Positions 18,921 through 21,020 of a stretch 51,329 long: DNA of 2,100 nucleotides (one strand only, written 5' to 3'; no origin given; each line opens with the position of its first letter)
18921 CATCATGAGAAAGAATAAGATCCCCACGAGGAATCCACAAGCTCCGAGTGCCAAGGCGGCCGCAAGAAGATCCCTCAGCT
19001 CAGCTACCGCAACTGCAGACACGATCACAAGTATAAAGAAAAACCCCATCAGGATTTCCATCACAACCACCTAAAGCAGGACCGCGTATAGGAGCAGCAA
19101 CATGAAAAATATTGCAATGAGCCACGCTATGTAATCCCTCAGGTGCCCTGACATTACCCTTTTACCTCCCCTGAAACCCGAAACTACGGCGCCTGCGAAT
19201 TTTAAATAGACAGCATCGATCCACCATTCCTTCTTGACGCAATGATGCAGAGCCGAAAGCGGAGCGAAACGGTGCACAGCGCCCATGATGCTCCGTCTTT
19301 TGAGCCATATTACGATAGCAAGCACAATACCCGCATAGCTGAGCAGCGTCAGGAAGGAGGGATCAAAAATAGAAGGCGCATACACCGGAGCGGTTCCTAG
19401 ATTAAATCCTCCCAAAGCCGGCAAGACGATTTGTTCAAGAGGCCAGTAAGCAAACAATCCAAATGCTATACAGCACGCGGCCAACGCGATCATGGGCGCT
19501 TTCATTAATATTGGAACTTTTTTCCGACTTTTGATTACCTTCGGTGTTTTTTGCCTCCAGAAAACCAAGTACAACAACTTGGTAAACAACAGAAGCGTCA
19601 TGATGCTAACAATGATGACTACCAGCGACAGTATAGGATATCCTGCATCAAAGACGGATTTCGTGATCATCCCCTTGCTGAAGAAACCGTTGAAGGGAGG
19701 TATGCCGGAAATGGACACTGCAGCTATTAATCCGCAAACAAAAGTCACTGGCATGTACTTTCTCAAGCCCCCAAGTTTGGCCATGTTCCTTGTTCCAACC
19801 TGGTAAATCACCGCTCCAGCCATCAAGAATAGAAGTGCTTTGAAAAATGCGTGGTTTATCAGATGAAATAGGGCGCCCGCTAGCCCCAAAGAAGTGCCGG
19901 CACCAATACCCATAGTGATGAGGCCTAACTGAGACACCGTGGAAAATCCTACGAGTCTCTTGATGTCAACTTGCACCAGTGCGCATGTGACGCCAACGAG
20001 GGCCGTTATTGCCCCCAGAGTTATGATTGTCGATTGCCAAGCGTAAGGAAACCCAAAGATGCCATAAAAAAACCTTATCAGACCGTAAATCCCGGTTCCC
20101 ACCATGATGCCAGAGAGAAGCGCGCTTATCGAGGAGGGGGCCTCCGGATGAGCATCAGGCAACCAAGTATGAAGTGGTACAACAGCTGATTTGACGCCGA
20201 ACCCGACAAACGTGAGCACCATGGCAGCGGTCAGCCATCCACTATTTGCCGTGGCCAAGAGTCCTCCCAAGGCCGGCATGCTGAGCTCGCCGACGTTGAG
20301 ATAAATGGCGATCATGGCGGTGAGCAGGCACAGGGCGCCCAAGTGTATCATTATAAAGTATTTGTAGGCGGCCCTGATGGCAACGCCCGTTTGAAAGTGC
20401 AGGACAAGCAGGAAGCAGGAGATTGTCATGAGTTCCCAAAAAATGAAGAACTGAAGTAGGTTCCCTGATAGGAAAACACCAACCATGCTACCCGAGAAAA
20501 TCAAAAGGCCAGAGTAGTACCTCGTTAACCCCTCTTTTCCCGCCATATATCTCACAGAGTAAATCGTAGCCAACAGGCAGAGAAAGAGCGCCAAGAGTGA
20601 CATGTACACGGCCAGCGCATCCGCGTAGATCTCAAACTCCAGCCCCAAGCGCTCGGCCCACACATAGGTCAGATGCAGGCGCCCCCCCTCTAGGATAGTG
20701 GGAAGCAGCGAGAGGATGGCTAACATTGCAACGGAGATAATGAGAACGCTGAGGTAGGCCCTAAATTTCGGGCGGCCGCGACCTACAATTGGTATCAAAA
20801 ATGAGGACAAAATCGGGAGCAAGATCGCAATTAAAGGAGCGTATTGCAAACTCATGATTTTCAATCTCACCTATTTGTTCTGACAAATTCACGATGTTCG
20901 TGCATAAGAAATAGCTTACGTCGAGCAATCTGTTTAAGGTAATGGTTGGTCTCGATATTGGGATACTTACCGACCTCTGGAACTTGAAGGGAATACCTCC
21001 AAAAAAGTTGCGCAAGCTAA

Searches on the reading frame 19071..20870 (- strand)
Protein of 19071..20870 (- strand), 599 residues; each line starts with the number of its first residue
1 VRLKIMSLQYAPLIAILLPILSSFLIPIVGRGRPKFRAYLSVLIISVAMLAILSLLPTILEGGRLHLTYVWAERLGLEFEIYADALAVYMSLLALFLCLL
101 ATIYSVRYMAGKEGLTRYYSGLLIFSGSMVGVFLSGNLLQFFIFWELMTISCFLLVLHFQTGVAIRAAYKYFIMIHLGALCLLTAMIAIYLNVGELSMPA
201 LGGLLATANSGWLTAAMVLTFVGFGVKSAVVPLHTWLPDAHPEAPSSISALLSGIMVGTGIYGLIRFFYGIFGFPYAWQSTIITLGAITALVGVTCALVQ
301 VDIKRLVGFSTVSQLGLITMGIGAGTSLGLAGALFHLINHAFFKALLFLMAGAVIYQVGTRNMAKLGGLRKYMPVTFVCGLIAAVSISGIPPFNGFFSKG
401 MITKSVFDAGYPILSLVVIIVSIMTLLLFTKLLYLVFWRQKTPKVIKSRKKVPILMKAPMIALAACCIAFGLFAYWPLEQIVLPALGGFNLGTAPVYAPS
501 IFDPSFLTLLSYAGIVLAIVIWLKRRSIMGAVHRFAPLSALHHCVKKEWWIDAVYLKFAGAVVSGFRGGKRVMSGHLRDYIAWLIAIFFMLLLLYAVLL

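Call 5: search_protein_families(library=pfam, proteins=[window:19071-20870:-])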
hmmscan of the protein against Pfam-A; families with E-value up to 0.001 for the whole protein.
window:19071-20870:- (599 aa): 2 families
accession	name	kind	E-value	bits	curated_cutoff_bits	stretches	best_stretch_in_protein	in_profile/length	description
PF00361.26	Proton_antipo_M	-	1.2e-71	241.7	21.5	1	135-425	1-294/294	NADH:quinone oxidoreductase/Mrp antiporter, TM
PF00662.26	Proton_antipo_N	-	3.3e-09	36.9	24.5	1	75-119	7-51/51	NADH-Ubiquinone oxidoreductase (complex I), chain 5 N-terminus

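Call 6: search_solved_structures(query=window:19074-20870:-, show_alignments=4, max_evalue=1e-30)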
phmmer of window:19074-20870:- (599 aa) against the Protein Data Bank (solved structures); distinct sequences matched with E-value up to 1e-30: 47.
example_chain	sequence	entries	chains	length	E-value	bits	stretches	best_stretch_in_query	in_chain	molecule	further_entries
6cfw_H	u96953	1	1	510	8.9e-68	232.9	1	12-485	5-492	Monovalent cation/H+ antiporter subunit D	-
6hum_F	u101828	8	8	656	4.2e-59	204.2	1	9-437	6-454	NADH dehydrogenase subunit 5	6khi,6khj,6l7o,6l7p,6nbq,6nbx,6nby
7qru_A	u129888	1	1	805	1.4e-56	195.9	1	16-596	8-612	Na+/H+ antiporter subunit A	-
6z16_A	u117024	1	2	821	1.5e-55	192.5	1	14-588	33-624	Multisubunit Na+/H+ antiporter, A subunit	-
6u8y_X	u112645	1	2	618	1.3e-51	179.5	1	76-473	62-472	NADH dehydrogenase subunit M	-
9grx_F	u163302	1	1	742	6.8e-51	177.1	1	11-436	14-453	NAD(P)H-quinone oxidoreductase subunit 5, chloroplastic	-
7eu3_F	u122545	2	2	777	1e-50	176.5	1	9-429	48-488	NAD(P)H-quinone oxidoreductase subunit F | NADH-plastoquinone oxidoreductase subunit 5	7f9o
7wff_F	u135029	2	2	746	3.3e-49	171.5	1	12-435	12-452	NAD(P)H-quinone oxidoreductase subunit 5, chloroplastic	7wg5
7qru_D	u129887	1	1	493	1.9e-48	169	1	13-481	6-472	Na+/H+ antiporter subunit D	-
7d3u_A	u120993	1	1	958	1.1e-46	163.2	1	69-410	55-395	Monovalent Na+/H+ antiporter subunit A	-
8e9g_L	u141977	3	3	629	1.5e-46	162.8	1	15-471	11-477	NADH-quinone oxidoreductase, L subunit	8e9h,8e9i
3rko_L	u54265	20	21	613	8.7e-46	160.2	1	14-557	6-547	NADH-QUINONE OXIDOREDUCTASE SUBUNIT L | Proton-translocating NADH-quinone oxidoreductase, chain L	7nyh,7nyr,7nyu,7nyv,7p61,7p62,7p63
7z7r_L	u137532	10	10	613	1.4e-45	159.6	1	14-557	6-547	NADH dehydrogenase subunit L | NADH-quinone oxidoreductase subunit L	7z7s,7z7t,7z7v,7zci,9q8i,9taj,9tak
7zm7_5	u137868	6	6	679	4.6e-44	154.5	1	15-439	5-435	NADH-ubiquinone oxidoreductase chain 5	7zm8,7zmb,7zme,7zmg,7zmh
7d3u_D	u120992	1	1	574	2.4e-43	152.2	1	6-444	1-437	Monovalent Na+/H+ antiporter subunit D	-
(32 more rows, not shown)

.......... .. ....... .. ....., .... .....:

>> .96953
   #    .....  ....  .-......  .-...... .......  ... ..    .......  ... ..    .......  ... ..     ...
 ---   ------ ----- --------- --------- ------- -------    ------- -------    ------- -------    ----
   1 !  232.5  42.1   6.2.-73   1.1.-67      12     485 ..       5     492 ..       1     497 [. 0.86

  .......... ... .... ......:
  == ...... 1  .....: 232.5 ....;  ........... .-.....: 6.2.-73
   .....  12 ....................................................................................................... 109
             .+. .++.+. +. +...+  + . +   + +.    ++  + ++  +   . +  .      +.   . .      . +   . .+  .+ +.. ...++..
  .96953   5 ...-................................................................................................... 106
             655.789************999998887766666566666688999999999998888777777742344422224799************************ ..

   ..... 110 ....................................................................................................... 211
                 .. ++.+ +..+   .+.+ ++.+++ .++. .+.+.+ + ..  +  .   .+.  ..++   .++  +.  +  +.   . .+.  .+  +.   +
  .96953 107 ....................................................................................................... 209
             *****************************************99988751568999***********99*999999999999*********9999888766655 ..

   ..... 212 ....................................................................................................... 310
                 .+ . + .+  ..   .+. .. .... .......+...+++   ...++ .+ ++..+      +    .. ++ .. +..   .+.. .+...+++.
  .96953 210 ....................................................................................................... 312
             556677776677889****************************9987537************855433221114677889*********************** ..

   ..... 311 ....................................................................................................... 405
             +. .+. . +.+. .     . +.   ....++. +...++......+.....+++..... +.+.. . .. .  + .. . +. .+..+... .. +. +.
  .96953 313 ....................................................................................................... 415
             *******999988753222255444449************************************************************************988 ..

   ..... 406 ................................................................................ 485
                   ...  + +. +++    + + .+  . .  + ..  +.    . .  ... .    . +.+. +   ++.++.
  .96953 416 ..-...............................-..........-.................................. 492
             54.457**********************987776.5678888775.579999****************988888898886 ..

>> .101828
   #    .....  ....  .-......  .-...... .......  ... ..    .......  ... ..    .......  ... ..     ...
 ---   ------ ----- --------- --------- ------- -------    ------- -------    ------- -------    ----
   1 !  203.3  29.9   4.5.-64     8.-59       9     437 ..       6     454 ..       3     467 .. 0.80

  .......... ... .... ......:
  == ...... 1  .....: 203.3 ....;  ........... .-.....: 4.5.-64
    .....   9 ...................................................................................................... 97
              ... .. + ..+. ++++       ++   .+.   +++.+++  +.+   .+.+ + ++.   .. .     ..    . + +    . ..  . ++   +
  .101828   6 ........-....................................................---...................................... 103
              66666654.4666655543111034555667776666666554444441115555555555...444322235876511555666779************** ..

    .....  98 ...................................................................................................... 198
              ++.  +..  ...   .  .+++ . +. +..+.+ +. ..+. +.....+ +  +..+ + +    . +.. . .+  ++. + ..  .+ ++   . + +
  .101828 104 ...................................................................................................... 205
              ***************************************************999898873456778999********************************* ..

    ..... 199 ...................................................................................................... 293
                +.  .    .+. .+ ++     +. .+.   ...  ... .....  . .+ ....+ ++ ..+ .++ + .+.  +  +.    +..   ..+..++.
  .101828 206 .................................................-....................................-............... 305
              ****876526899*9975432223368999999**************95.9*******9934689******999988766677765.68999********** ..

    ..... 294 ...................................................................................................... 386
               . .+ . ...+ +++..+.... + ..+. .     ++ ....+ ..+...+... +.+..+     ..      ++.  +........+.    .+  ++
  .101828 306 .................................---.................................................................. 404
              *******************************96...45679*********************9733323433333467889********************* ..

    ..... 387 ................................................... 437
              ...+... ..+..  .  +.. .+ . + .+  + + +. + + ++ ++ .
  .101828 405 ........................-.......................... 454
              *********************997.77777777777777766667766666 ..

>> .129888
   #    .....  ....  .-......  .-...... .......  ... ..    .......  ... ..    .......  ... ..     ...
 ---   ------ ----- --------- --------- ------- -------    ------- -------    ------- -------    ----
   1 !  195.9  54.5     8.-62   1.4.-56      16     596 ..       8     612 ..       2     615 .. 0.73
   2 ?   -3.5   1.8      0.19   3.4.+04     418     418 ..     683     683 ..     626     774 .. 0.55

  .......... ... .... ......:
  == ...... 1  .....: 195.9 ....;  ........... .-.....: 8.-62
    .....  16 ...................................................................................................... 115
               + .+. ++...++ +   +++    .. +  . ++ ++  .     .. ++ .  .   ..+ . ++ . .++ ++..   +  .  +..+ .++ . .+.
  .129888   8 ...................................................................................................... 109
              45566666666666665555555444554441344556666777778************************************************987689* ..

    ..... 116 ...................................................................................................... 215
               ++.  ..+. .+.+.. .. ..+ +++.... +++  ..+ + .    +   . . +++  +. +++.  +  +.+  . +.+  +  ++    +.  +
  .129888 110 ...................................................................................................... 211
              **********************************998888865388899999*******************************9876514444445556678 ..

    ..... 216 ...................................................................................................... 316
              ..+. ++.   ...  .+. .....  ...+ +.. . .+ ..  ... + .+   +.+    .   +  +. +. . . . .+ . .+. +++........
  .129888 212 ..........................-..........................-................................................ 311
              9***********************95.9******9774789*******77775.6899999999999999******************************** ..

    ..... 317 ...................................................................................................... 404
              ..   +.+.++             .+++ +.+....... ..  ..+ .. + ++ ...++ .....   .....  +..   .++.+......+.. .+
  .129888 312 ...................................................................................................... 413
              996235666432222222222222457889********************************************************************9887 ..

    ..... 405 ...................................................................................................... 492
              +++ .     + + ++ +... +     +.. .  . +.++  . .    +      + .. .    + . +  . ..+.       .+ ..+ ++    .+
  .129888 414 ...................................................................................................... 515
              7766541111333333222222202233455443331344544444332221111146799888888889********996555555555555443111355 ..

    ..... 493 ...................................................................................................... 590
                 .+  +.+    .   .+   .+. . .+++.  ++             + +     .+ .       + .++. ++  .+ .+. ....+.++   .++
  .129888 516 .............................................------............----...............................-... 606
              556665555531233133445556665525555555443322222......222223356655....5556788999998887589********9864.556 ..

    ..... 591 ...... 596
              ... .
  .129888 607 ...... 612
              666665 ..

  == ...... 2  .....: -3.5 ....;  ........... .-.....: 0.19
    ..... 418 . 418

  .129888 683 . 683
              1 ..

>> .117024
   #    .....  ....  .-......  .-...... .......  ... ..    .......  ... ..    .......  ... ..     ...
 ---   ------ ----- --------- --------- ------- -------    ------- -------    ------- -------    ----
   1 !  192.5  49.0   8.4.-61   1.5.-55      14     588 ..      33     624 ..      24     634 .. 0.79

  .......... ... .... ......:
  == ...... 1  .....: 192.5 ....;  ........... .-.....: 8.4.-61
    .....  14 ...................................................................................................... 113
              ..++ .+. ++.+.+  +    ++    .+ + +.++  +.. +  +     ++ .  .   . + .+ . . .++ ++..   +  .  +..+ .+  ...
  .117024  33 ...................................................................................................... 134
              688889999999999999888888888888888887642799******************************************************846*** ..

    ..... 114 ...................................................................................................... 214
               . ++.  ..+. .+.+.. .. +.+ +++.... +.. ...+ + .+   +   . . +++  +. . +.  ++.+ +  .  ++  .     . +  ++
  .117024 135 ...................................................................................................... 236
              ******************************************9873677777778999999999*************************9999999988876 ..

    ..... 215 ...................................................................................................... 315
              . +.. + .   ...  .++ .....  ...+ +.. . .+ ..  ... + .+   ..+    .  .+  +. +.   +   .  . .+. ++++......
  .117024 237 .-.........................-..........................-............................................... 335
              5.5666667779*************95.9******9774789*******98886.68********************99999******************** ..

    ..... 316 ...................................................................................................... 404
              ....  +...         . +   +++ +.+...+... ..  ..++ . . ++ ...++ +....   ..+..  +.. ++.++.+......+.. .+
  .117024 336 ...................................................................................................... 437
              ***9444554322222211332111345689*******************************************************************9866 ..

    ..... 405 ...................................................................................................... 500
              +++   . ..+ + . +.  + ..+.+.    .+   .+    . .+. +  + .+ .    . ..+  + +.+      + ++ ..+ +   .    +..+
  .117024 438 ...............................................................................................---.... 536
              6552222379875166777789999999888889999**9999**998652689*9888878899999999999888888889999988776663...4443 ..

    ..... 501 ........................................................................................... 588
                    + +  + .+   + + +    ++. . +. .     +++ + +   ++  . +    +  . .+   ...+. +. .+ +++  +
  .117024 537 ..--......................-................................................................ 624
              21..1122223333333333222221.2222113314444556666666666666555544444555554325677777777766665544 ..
